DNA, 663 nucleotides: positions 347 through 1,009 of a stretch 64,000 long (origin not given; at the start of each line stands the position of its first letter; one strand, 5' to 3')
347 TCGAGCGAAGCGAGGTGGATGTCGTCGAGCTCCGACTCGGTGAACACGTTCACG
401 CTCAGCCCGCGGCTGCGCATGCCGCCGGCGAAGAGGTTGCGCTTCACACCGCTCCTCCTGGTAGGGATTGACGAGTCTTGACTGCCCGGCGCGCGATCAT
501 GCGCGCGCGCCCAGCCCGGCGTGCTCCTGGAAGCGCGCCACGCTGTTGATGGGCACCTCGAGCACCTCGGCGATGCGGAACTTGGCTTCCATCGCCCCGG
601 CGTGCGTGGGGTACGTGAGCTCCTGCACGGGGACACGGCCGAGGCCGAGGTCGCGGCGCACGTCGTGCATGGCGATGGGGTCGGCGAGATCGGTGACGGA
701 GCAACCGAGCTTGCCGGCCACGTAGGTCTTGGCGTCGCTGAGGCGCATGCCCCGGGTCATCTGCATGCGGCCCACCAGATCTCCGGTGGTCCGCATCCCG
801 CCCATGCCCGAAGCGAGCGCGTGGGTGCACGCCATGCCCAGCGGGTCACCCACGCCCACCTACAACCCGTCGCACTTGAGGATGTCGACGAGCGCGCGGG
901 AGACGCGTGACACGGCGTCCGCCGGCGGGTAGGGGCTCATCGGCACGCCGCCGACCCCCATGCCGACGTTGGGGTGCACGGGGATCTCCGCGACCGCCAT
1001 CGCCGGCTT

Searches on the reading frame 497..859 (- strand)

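Call 24: search_protein_families(library=pfam, proteins=[window:497-859:-], max_evalue=0.001)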
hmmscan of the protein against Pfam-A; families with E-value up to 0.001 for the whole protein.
window:497-859:- (120 aa): 1 family
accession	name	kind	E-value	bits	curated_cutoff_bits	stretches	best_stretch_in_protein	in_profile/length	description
PF09505.15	Dimeth_Pyl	-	3.9e-37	128.3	25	1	1-112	355-462/463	Dimethylamine methyltransferase (Dimeth_PyL)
